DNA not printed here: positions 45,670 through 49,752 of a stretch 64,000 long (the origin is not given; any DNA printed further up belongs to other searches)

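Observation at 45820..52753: Candidate novel envelope assembly/secretion module: giant secretin, pilotin-like lipoprotein, BON protein, acidic S/D/Y/G-rich cargo-like protein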

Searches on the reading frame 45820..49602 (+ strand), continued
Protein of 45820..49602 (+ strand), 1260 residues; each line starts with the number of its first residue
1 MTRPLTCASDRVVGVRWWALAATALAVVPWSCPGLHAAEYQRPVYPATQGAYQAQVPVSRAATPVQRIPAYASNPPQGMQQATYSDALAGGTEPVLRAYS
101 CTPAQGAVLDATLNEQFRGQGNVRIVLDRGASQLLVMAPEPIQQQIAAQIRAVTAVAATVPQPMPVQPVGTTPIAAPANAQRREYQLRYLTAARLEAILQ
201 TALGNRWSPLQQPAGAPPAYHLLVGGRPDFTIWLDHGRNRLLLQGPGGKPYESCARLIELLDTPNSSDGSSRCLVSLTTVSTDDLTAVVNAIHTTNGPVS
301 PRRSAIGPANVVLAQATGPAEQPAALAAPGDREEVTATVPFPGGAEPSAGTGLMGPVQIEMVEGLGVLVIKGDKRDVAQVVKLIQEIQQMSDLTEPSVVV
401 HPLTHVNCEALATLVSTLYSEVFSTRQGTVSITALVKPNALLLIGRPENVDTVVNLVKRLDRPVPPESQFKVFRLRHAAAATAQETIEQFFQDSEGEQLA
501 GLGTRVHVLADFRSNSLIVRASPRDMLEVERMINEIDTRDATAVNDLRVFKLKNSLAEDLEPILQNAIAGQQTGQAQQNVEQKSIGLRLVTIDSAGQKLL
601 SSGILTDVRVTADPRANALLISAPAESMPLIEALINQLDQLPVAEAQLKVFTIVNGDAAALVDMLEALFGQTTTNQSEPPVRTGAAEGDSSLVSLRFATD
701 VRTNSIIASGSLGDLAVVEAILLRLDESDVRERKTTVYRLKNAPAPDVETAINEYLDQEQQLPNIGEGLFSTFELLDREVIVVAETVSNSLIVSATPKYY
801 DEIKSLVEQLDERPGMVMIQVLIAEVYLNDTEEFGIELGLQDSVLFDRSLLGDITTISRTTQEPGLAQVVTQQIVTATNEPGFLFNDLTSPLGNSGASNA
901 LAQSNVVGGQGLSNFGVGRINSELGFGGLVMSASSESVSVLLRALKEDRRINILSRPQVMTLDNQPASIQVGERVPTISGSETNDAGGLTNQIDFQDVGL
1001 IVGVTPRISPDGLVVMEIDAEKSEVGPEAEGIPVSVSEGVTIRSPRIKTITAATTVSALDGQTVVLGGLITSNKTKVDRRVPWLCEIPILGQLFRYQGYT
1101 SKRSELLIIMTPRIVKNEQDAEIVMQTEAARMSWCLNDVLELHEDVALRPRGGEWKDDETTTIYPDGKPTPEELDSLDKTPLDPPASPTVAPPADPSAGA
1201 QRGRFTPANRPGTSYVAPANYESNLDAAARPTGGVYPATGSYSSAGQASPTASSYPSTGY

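Call 14: find_encoding_contigs(protein=P0079, flank=10000, max_places=2)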
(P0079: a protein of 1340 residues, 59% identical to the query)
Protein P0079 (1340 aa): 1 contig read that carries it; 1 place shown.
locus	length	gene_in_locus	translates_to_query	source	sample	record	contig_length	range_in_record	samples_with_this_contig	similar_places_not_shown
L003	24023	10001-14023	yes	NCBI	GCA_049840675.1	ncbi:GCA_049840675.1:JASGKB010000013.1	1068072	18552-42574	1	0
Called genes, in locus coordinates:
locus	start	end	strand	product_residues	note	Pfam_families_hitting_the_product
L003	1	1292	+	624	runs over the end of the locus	PF05157:MshEN, PF00437:T2SSE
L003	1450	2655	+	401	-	PF28597:T2SSF_N, PF00482:T2SSF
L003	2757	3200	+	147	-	PF07963:N_methyl (weak), PF08334:T2SSG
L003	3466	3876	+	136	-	-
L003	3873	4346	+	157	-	PF07963:N_methyl (weak)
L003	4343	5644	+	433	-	PF07963:N_methyl (weak), PF11612:T2SSJ (weak)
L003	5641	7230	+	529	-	PF21687:T2SSK_1st, PF00633:HHH (faint)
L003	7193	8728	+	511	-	-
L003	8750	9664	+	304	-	-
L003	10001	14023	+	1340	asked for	PF03958:Secretin_N, PF00263:Secretin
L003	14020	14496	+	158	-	-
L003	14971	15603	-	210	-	-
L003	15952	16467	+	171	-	-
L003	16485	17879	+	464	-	PF11832:DUF3352 (weak)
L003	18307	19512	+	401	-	PF00144:Beta-lactamase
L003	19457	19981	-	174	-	-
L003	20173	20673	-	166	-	-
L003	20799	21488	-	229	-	PF02585:PIG-L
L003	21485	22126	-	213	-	-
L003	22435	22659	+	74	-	-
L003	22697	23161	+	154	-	-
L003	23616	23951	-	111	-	-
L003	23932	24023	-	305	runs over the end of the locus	-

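Call 15: find_encoding_contigs(protein=P0082, flank=10000, max_places=2)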
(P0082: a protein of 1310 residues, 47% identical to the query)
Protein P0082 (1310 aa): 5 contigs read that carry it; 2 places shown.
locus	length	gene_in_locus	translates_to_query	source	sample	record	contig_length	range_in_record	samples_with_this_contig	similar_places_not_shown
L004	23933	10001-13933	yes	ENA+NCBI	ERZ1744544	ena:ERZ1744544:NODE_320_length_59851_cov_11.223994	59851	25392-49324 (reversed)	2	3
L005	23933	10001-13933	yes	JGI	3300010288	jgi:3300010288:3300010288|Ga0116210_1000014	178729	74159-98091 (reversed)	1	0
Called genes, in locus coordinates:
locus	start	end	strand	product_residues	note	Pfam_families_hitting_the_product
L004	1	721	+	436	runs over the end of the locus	PF12158:DUF3592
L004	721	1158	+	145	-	-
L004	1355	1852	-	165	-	PF13620:CarboxypepD_reg (weak)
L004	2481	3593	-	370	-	PF07963:N_methyl, PF07596:SBP_bac_10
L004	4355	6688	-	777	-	-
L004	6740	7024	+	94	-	-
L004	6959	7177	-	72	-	-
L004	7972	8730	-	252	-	PF02348:CTP_transf_3 (weak), PF12804:NTP_transf_3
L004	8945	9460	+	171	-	-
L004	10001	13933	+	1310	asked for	PF03958:Secretin_N, PF00263:Secretin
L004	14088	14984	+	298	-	-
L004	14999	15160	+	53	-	-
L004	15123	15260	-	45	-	-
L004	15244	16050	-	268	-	PF04972:BON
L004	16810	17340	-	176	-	PF02367:TsaE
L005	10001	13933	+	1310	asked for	PF03958:Secretin_N, PF00263:Secretin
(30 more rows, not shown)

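Call 24: find_related_loci(query=A1, collection=metagenome_contigs, flank=10000)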
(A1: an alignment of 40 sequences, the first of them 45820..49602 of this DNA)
Query A1 (1260 aa) in metagenome_contigs; peptide patterns used: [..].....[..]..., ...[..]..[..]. (x = any residue, [..] = any of these).
531 stretches matched a pattern; 467 encode a relative of the query (tblastn E <= 1e-3); the best 80 are kept; 80 distinct loci.
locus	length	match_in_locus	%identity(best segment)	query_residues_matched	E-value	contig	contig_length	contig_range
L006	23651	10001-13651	65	62-1257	0e+0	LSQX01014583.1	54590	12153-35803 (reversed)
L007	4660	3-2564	78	405-1258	0e+0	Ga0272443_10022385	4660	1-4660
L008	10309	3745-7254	54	94-1259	0e+0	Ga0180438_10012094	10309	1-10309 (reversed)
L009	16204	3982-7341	55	92-1194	0e+0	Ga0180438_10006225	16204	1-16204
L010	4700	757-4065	54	92-1169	0e+0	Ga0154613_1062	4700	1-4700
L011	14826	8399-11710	52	93-1207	0e+0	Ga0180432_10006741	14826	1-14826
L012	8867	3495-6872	52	69-1206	0e+0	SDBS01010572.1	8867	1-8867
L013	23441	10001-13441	52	94-1213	0e+0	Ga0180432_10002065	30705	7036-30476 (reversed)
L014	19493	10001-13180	53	95-1169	0e+0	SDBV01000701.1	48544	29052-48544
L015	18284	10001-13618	51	30-1219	0e+0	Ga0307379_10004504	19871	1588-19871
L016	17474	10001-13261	53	93-1169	0e+0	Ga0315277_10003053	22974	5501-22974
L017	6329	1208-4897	61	93-1174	0e+0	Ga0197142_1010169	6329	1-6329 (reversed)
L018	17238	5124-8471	51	93-1169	0e+0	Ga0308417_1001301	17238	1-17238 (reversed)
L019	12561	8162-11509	51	93-1169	0e+0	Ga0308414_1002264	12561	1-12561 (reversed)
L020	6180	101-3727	49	93-1239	0e+0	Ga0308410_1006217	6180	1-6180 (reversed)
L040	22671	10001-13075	52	170-1166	0e+0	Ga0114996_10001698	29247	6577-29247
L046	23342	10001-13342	48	87-1193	0e+0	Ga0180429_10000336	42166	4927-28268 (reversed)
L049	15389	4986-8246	49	111-1193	0e+0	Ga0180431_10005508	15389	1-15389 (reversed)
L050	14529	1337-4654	49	95-1202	0e+0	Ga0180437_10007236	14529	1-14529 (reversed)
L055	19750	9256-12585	47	96-1171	0e+0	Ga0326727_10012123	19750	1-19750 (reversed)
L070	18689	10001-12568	51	354-1231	0e+0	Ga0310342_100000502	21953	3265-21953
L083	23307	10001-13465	42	70-1202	0e+0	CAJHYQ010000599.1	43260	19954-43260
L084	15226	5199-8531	44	95-1171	0e+0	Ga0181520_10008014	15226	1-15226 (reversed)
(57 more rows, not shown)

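Call 40: search_protein_families(library=ncbifam, proteins=[window:45820-49602:+], max_evalue=0.01)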
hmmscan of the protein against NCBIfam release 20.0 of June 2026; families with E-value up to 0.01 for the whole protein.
window:45820-49602:+ (1260 aa): 9 families
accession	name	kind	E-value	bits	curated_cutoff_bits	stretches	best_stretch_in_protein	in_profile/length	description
TIGR02517.1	type_II_gspD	equivalog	1.4e-103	347.5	351.35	3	646-1122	160-597/600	type II secretion system secretin GspD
TIGR02515.1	IV_pilus_PilQ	subfamily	3.6e-64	217.3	284.35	2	734-1116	98-428/428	type IV pilus secretin PilQ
TIGR02516.1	type_III_yscC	equivalog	2.7e-43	148.2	238.45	3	699-1116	108-462/463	type III secretion system outer membrane ring subunit SctC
TIGR02519.1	pilus_MshL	equivalog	2.2e-42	145.1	250.2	1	790-1115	9-290/290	pilus (MSHA type) biogenesis protein MshL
NF010083.0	PRK13568.1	equivalog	3.8e-32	111.6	554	1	940-1116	254-418/419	DNA uptake porin HofQ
NF011873.0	PRK15346.1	equivalog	2.8e-23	82.4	524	2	907-1101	300-480/499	EscC/YscC/HrcC family type III secretion system outer membrane ring protein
NF007851.2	PRK10560.1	exception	6.4e-22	77.9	598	1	938-1117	244-411/412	DNA uptake porin HofQ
NF042912.1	Amuc_1098_fam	equivalog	1.4e-21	76.3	750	2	1041-1115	722-796/805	Amuc_1098 family type IV pilus outer membrane protein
TIGR02520.1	pilus_B_mal_scr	equivalog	4.7e-07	28.7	287.65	1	937-1090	338-492/513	PilN family type IVB pilus formation outer membrane protein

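Call 63: search_protein_families(library=pfam, proteins=[L003:3466-3876:+, L003:7193-8728:+, L003:8750-9664:+, L003:15952-16467:+, L003:16485-17879:+], max_evalue=0.05)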
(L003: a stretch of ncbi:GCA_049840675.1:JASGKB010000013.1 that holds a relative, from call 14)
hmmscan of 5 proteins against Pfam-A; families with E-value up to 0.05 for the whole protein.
L003:3466-3876:+ (136 aa): 0 families

L003:7193-8728:+ (511 aa): 0 families

L003:8750-9664:+ (304 aa): 0 families

L003:15952-16467:+ (171 aa): 0 families

L003:16485-17879:+ (464 aa): 1 family
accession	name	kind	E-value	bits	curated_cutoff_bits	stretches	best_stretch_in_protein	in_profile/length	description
PF11832.13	DUF3352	-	1.9e-06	27.2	26.8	1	211-367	82-218/536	Protein of unknown function (DUF3352)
